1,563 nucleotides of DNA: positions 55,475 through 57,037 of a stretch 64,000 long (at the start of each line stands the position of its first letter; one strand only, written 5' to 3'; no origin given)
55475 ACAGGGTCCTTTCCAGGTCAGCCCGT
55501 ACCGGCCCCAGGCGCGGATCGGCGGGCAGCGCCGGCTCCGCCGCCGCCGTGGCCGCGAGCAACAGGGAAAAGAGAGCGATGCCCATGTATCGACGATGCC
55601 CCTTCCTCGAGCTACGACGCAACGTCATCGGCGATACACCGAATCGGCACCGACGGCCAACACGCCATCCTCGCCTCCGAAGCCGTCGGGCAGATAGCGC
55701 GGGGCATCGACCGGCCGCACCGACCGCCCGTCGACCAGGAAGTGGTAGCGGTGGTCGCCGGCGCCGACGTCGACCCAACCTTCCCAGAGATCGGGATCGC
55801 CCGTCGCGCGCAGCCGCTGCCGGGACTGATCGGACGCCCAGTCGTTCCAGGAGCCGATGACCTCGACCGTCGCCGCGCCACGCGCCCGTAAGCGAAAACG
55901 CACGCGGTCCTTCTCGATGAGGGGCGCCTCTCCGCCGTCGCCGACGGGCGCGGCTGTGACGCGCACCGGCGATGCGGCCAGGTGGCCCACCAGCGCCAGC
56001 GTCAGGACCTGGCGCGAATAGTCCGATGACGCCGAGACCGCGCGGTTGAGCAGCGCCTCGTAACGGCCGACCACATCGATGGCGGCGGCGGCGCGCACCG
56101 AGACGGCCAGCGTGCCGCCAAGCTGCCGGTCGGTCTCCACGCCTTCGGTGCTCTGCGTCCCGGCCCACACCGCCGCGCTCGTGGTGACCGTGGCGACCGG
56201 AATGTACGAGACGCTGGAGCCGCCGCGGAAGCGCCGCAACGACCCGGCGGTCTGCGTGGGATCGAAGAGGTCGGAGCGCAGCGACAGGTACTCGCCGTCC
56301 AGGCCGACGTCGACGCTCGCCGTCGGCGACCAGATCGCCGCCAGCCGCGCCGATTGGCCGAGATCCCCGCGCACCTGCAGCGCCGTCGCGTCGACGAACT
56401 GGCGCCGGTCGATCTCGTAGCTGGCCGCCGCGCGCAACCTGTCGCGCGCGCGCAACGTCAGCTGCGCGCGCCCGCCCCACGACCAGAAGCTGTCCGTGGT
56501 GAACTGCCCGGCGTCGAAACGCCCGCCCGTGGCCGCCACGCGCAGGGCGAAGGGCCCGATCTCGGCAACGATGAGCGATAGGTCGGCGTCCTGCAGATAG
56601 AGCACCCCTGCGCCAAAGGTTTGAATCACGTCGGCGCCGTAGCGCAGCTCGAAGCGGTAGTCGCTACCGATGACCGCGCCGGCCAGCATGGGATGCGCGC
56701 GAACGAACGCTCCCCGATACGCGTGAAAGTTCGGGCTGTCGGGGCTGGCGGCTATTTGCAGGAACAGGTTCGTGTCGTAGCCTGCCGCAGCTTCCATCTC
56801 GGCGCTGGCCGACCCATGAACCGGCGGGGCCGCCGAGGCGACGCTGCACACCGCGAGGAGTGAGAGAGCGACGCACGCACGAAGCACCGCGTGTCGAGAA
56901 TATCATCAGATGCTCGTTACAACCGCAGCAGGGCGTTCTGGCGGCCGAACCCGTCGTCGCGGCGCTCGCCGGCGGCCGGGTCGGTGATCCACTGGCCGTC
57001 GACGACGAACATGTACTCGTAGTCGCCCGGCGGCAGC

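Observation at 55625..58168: ECF sigma / anti-sigma pair whose anti-sigma sensor domain is a CBM48/AMPK-beta-type carbohydrate-binding fold, duplicated in the next gene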

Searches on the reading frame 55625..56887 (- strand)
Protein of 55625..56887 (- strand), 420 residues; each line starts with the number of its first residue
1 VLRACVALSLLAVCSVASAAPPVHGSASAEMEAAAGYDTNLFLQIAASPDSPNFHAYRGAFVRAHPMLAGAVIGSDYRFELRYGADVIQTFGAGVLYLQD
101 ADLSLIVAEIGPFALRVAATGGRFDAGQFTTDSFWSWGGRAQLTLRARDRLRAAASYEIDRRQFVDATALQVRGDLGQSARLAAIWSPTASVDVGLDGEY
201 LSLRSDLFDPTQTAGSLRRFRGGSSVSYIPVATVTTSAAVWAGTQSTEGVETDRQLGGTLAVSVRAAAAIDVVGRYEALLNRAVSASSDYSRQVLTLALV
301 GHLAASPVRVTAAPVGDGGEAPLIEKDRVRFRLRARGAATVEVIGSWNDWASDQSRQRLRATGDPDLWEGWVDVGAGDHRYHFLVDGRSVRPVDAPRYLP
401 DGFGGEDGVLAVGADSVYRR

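Call 3: search_protein_families(library=pfam, proteins=[window:55625-56887:-], max_evalue=0.01)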
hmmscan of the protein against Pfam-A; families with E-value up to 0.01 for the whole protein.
window:55625-56887:- (420 aa): 2 families
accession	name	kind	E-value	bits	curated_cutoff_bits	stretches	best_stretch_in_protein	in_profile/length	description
PF16561.11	AMPK1_CBM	-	4.3e-06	27.3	26.8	1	336-389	9-57/85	Glycogen recognition site of AMP-activated protein kinase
PF02922.24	CBM_48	-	0.00017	22.3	22.4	1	327-389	11-72/83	Carbohydrate-binding module 48 (Isoamylase N-terminal domain)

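Call 20: find_homologous_proteins(query=window:55625-56887:-)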
Query window:55625-56887:- (420 aa): 49 proteins with E <= 0.001 among 8000 candidates.
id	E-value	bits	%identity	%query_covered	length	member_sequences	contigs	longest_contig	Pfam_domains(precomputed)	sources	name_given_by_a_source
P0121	7.0e-250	847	100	93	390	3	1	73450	PF16561.12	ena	-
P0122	2.4e-209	714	76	100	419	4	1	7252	PF16561.12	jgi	jgi:hypothetical protein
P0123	9.8e-205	699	77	98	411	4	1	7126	-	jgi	-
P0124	8.2e-202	689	75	98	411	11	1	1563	PF02922.25,PF16561.12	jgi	-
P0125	1.9e-197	675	75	98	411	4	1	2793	PF16561.12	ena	-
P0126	1.3e-193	662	74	98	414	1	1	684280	PF16561.12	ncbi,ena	-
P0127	2.3e-189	648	73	98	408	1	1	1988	-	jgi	jgi:hypothetical protein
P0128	4.1e-152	525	78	74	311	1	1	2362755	-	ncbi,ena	-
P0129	9.9e-144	498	58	92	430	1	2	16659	-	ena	-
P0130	2.9e-137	476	57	98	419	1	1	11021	PF02922.25,PF16561.12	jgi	jgi:hypothetical protein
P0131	3.3e-136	473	56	98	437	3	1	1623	-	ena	-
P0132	2.6e-130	453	55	98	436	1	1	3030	-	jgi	jgi:hypothetical protein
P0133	3.7e-130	453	54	98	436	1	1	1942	PF16561.12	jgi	jgi:hypothetical protein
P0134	2.5e-128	447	56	91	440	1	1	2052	PF02922.25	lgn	-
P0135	1.8e-126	441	54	98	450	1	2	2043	PF16561.12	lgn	-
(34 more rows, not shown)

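Call 34: search_protein_families(library=ncbifam, proteins=[window:55625-56887:-], max_evalue=0.01)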
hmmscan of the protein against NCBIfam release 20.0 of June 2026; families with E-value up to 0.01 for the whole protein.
window:55625-56887:- (420 aa): 2 families
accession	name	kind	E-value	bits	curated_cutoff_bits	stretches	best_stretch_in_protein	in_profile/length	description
NF008967.0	PRK12313.1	equivalog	0.00022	19.7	577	1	326-387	37-95/633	1,4-alpha-glucan branching protein GlgB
NF003811.1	PRK05402.1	equivalog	0.0084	14.7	741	0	327-387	29-87/619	1,4-alpha-glucan branching protein GlgB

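Call 37: predict_structure(alignment_id=A2)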
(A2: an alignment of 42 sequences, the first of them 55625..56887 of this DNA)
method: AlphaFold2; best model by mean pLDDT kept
length: 420 residues; sequences in the alignment: 42
mean_pLDDT: 81.8   pTM: 0.69
mean pLDDT of the five models: 81.8, 80.1, 79.8, 79.1, 78.8
residues with pLDDT >= 90: 180; 70-90: 155; 50-70: 51; < 50: 34
segments of 3 or more residues with pLDDT < 50: 1-5, 15-19, 44-48, 306-317, 415-420
pLDDT, mean of each block of 10 residues (from residue 1): 48 49 75 92 52 69 94 83 94 86 89 93 89 93 90 97 89 93 95 97 89 83 97 93 87 90 91 94 62 92 61 48 87 90 71 69 89 82 86 82 75 49
secondary structure, 60 per line:
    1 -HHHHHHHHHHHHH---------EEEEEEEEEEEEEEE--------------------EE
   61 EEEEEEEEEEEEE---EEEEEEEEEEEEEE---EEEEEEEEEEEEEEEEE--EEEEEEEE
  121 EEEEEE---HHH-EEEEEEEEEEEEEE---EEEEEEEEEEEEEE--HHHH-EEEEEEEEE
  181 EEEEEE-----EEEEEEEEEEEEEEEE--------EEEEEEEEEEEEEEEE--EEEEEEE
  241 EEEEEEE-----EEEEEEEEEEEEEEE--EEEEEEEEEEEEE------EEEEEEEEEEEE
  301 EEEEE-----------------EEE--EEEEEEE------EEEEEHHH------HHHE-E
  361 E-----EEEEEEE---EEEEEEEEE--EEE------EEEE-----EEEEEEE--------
elements in order: H2-14 E24-38 E59-73 E77-90 E94-110 E113-126 E134-147 E151-164 H167-170 E172-186 E192-207 E216-231 E234-247 E253-267 E270-282 E289-305 E323-325 E328-334 E341-345 E367-373 E377-385 E388-390 E397-400 E406-412

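Call 42: fold_search(model_id=the predicted structure, library=pdb)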
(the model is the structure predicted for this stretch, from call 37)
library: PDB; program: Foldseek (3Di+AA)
matches with E <= 10: 992; with E <= 0.001: 326
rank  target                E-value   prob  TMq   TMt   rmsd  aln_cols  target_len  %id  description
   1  2wvp                  4.4e-09  1.00  0.43  0.63   5.8       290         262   10  Synthetically modified OmpG (released 2010-07-14)
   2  2f1c                  8.8e-09  1.00  0.41  0.62   6.0       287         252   10  Crystal structure of the monomeric porin OmpG (released 2006-06-27)
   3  2x9k                  1.1e-08  1.00  0.45  0.63   5.7       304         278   10  Structure of a E.coli porin (released 2011-01-26)
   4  2iwv_A                1.6e-08  1.00  0.45  0.63   5.7       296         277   10  Structure of the monomeric outer membrane porin OmpG in the open and closed conformation (released 2006-08-14)
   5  7q5c                  1.9e-08  1.00  0.41  0.62   6.1       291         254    9  Crystal structure of OmpG in space group 96 (released 2022-11-16)
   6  5mdq_A                2.7e-08  1.00  0.37  0.43  11.5       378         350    7  Crystal structure of outer membrane expressed Chitoporin VhChip from Vibrio harveyi (released 2017-12-20)
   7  3pgu                  3.8e-08  1.00  0.41  0.42  11.7       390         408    8  Phe3Glu mutant of EcFadL (released 2011-05-25)
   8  1t16_A                4.2e-08  1.00  0.33  0.33  11.2       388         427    9  Crystal structure of the bacterial fatty acid transporter FadL from Escherichia coli (released 2004-06-15)
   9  3pgs_A                5.3e-08  1.00  0.37  0.36  10.8       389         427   10  Phe3Gly mutant of EcFadL (released 2011-05-25)
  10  5mdo_A                5.9e-08  1.00  0.37  0.44  11.3       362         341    7  Crystal structure of in vitro folded Chitoporin VhChip from Vibrio harveyi (crystal form I) (released 2017-12-20)
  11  4v3h_B                6.5e-08  1.00  0.42  0.53   6.6       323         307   12  Crystal structure of CymA from Klebsiella oxytoca (released 2015-06-03)
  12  4ctd_B                8.8e-08  1.00  0.44  0.74   5.3       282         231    8  X-ray structure of an engineered OmpG loop6-deletion (released 2014-08-13)
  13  4aui_A                9.2e-08  1.00  0.40  0.51  10.6       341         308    7  STRUCTURE AND FUNCTION OF THE PORB PORIN FROM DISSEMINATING N. GONORRHOEAE (released 2012-10-10)
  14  3pgs_B                1.1e-07  1.00  0.40  0.39  10.4       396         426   10  Phe3Gly mutant of EcFadL (released 2011-05-25)
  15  3kvn_X                1.1e-07  1.00  0.31  0.23  13.1       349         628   14  Crystal structure of the full-length autotransporter EstA from Pseudomonas aeruginosa (released 2010-01-26)
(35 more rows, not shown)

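Call 60: find_encoding_contigs(protein=P0121, flank=3000, max_places=3)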
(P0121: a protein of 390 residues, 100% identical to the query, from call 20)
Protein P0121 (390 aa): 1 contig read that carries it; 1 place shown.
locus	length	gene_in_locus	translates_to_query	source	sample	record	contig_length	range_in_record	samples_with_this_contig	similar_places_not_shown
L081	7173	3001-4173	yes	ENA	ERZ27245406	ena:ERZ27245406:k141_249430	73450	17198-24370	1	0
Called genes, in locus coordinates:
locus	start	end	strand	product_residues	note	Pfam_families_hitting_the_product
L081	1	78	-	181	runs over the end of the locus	PF07883:Cupin_2 (weak)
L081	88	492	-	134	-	PF00903:Glyoxalase, PF13669:Glyoxalase_4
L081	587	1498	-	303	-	-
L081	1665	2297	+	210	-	PF04542:Sigma70_r2, PF08281:Sigma70_r4_2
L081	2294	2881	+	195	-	PF02922:CBM_48, PF16561:AMPK1_CBM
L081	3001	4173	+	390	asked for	PF16561:AMPK1_CBM (weak)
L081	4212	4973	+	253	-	-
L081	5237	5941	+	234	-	PF21708:Glyco_hydro_59_C (weak)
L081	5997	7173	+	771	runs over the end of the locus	PF13385:Laminin_G_3 (weak), PF00041:fn3 (weak), PF00295:Glyco_hydro_28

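Call 71: search_protein_families(library=padloc, proteins=[window:55625-56887:-], max_evalue=0.001)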
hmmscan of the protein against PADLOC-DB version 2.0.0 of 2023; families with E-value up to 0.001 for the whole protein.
window:55625-56887:- (420 aa): 0 families
